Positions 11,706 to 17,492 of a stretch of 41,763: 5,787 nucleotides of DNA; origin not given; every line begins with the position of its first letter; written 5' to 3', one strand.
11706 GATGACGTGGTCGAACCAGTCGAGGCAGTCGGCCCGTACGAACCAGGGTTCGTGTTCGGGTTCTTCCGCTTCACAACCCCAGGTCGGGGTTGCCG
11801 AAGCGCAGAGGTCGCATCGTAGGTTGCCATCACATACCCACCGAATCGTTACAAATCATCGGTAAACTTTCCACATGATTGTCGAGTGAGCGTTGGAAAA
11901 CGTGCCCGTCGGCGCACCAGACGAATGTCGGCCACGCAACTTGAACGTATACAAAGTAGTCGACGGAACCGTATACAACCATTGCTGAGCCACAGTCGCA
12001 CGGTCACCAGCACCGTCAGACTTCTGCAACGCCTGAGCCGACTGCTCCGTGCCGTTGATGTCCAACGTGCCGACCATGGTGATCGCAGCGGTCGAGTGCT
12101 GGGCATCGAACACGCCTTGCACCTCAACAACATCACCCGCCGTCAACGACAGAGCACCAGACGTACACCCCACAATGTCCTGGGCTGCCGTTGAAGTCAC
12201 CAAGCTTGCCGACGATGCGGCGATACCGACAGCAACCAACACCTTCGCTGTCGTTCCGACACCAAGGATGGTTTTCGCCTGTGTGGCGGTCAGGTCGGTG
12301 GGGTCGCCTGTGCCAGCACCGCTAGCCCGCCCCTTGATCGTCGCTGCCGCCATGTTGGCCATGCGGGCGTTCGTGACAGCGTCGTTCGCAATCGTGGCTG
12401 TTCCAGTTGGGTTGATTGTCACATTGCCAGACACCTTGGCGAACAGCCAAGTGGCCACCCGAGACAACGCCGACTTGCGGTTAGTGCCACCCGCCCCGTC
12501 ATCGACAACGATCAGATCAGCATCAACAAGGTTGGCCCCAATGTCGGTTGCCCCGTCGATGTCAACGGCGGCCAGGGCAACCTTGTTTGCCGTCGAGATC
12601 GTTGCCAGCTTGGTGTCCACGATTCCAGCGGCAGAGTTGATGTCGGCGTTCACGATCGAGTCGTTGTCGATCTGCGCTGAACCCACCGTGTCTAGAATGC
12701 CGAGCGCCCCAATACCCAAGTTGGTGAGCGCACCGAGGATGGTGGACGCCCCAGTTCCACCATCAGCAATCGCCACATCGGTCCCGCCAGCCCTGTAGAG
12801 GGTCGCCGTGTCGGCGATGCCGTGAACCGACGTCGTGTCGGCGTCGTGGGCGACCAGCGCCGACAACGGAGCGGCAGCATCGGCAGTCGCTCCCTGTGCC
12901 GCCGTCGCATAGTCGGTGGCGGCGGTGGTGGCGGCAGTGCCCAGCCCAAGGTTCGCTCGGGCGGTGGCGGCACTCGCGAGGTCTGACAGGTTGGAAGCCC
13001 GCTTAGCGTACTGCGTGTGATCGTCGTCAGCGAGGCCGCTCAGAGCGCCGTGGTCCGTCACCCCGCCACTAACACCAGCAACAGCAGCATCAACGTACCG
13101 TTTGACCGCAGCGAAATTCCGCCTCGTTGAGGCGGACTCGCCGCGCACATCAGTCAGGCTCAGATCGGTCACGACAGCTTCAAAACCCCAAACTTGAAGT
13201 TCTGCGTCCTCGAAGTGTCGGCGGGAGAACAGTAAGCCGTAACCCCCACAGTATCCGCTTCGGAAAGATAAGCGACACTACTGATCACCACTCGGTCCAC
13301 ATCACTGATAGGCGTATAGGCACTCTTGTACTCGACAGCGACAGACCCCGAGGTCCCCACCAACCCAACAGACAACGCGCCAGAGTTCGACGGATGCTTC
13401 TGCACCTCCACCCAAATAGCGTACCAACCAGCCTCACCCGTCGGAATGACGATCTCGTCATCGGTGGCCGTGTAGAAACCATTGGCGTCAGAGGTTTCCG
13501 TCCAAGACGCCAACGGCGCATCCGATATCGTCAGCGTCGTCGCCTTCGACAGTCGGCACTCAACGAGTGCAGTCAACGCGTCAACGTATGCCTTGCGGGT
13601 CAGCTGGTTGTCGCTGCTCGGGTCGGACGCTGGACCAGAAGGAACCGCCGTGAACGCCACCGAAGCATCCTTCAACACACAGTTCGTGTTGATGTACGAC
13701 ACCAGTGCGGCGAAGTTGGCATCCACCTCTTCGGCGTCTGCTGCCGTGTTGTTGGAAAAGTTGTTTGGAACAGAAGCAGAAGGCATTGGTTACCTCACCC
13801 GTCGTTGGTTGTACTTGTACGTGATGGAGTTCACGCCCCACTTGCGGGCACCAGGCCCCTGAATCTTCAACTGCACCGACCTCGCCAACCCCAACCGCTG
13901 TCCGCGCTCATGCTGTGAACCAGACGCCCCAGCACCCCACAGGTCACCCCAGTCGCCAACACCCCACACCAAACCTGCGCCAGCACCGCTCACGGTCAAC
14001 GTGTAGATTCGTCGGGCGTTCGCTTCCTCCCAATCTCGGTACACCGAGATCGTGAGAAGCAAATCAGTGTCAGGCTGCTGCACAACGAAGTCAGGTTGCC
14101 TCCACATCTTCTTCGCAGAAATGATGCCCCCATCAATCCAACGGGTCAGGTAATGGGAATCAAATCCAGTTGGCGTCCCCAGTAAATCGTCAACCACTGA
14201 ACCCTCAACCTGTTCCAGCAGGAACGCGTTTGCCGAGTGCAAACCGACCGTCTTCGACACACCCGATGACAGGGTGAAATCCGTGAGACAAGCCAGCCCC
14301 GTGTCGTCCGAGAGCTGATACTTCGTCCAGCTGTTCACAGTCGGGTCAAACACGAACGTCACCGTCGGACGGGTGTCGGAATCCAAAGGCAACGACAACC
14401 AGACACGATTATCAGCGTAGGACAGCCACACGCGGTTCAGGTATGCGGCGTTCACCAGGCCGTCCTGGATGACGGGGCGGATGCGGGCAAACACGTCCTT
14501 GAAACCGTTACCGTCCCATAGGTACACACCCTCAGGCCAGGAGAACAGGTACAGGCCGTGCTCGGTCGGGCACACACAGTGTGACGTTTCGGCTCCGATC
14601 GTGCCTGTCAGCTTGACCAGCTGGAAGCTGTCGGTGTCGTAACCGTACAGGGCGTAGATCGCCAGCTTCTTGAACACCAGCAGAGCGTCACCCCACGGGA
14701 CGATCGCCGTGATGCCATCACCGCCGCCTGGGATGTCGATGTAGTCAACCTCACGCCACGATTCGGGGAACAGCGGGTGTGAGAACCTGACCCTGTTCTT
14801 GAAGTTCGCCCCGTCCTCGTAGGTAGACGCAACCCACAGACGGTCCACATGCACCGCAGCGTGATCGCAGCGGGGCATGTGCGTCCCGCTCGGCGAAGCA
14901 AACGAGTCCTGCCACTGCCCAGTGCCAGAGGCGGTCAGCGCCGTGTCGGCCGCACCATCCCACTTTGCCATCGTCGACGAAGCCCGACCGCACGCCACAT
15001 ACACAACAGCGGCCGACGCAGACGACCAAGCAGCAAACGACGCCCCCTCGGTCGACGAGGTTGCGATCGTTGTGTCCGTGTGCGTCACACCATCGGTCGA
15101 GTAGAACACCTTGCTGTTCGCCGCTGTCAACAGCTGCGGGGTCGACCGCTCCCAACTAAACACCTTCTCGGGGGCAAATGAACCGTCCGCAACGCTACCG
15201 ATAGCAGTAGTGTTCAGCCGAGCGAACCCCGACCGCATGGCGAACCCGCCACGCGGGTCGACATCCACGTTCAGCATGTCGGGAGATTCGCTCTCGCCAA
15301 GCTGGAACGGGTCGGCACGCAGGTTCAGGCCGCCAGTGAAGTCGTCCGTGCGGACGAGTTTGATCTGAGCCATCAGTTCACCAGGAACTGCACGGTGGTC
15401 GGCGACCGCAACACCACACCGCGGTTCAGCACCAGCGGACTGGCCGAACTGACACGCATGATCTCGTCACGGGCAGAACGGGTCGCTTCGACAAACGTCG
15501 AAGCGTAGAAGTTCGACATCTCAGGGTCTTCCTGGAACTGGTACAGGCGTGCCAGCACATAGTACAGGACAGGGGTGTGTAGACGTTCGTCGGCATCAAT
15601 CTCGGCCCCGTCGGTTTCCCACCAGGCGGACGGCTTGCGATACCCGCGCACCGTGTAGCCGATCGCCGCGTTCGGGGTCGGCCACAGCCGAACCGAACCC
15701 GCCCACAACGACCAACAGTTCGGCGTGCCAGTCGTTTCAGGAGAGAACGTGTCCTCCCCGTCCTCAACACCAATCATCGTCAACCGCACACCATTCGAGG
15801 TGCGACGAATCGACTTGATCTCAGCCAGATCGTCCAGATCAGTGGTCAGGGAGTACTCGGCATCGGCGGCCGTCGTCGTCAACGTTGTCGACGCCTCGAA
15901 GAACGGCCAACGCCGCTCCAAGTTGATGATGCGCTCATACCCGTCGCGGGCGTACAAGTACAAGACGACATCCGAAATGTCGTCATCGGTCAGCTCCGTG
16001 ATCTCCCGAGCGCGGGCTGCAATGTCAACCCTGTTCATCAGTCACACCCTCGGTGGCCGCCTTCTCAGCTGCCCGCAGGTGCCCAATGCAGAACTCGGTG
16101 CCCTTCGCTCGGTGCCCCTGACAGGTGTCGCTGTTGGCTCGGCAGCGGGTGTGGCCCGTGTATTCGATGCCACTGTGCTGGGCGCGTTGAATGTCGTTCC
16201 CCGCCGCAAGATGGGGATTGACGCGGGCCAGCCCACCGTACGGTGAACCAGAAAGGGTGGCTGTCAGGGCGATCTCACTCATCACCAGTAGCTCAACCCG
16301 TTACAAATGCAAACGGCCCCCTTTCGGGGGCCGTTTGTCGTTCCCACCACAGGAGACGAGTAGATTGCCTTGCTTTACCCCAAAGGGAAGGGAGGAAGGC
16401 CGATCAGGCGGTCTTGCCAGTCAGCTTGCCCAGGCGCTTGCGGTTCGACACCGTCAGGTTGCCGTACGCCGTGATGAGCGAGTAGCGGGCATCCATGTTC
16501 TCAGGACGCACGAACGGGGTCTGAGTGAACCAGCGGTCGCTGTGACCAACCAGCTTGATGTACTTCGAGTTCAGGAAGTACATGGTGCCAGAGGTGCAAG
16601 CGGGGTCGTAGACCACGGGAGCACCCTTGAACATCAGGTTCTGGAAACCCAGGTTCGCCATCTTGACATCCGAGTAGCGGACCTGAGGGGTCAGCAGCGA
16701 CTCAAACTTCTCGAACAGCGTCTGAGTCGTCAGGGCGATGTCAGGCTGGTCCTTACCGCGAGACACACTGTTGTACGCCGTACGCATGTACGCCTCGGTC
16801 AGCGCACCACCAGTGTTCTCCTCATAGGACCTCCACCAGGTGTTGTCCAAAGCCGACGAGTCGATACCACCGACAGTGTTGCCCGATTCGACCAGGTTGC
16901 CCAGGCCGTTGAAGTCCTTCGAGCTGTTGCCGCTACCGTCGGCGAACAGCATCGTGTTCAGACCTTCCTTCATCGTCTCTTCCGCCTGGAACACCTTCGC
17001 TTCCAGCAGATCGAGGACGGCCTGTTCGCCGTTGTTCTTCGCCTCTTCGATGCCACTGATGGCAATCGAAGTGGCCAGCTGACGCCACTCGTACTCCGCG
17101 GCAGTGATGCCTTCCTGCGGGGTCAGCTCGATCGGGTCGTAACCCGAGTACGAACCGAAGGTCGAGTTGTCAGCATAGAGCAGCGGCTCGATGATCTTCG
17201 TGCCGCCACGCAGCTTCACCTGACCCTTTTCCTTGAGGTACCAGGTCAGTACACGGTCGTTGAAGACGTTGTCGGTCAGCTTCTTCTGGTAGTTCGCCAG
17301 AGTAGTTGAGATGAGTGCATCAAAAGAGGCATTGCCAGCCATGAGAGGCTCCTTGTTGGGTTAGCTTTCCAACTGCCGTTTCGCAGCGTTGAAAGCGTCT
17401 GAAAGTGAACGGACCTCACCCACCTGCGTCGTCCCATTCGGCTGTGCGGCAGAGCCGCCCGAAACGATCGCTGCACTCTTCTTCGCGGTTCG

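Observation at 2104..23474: Rigidly spaced start-associated motif on the late strand: GTAACG-N16-ATG with a conserved (G)GTGATG, seven copies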

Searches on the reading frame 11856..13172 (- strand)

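Call 9: search_protein_families(library=phrogs, proteins=[window:11856-13172:-], max_evalue=0.001)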
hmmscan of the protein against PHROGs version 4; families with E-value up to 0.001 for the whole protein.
window:11856-13172:- (438 aa): 1 family
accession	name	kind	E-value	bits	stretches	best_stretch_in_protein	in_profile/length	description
phrog_22284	-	tail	3.5e-07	29.5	1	60-101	733-774/1236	tail fiber protein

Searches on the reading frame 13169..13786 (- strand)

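Call 9: search_protein_families(library=phrogs, proteins=[window:13169-13786:-], max_evalue=0.001)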
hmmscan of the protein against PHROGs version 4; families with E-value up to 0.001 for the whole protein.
window:13169-13786:- (205 aa): 1 family
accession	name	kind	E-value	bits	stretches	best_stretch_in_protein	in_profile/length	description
phrog_16641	-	tail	2.5e-05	23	1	43-77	173-207/1296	tail fiber protein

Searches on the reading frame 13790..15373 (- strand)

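Call 9: search_protein_families(library=phrogs, proteins=[window:13790-15373:-], max_evalue=0.001)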
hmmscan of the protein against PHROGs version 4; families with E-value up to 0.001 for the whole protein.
window:13790-15373:- (527 aa): 5 families
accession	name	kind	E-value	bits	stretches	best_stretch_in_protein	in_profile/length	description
phrog_3287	-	head and packaging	3e-15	57.1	1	4-360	3-352/524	virion structural protein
phrog_21185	-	tail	2.8e-11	43.2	1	218-353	535-680/1038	tail protein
phrog_33544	-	unknown function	7.6e-08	32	1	152-278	139-271/684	-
phrog_511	-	head and packaging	2.2e-06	27.3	1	192-289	581-674/862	internal virion protein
phrog_8040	-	connector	0.00083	19.3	0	151-259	224-322/396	head closure Hc3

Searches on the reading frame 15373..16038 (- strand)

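Call 8: search_protein_families(library=phrogs, proteins=[window:15373-16038:-], max_evalue=0.001)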
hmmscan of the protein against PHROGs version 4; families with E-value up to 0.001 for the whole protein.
window:15373-16038:- (221 aa): 1 family
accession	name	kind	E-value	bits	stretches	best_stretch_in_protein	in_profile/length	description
phrog_399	-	head and packaging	6.7e-08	33.4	1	21-174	25-185/220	structural protein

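Call 11: search_protein_families(library=pfam, proteins=[window:15373-16038:-], max_evalue=0.01)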
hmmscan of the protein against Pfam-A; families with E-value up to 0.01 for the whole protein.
window:15373-16038:- (221 aa): 1 family
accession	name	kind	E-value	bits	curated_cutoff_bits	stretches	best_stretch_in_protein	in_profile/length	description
PF24175.2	SU10_adaptor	-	9.5e-23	82.1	27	1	4-191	4-183/194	SU10 adaptor protein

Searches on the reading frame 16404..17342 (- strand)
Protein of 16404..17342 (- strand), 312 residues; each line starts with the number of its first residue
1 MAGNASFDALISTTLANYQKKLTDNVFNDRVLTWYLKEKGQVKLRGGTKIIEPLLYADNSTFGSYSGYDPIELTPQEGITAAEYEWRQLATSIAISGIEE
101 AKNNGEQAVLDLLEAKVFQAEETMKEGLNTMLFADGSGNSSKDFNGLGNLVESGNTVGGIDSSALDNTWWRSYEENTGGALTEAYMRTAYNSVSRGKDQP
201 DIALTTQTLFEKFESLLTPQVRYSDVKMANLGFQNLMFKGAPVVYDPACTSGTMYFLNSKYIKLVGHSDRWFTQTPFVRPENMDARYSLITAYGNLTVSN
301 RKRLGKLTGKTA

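Call 8: search_protein_families(library=phrogs, proteins=[window:16404-17342:-], max_evalue=0.001)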
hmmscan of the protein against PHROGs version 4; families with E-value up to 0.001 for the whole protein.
window:16404-17342:- (312 aa): 2 families
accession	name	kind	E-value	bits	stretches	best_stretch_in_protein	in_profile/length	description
phrog_9953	-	head and packaging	6e-77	260.2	1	6-309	8-328/329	major head protein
phrog_14242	-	head and packaging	2.1e-17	63.9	1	138-272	211-347/396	major head protein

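Call 22: find_related_loci(query=window:16404-17342:-, collection=genome_contigs, flank=10000)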
Query window:16404-17342:- (312 aa) in genome_contigs; peptide patterns used: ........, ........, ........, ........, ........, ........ (x = any residue, [..] = any of these).
27 stretches matched a pattern; 6 encode a relative of the query (tblastn E <= 1e-3); 6 distinct loci.
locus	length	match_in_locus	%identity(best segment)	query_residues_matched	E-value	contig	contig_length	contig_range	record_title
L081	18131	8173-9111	55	2-311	1e-112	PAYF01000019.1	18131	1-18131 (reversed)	MAG: Methanobacteriota archaeon isolate SAT11 249351, whole genome shotgun sequence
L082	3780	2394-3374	46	5-309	5e-86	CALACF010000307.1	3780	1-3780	MAG TPA_asm: uncultured Flavobacteriales bacterium isolate ERR2206771_bin.100_CONCOCT_v1.1_MAG genome assembly, contig:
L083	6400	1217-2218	46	5-309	3e-82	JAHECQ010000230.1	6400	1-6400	MAG: Acidimicrobiales bacterium isolate Ww173 NODE_34716_length_6400_cov_1.919573, whole genome shotgun sequence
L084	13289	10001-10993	44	5-309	2e-81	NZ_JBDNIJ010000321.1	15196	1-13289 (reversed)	MAG: Ilumatobacter sp. isolate concoct.62.WLB k141_944174, whole genome shotgun sequence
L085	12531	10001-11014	45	5-311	5e-80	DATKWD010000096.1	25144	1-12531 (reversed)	MAG TPA_asm: Acidimicrobiales bacterium isolate SMAG_U14153 k141_3595795, whole genome shotgun sequence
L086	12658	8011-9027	45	5-312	4e-79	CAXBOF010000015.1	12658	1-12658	MAG TPA_asm: uncultured Phycisphaera sp. isolate ERR2762174_binner12_Refined_23 genome assembly, contig: ERZ3421541.3809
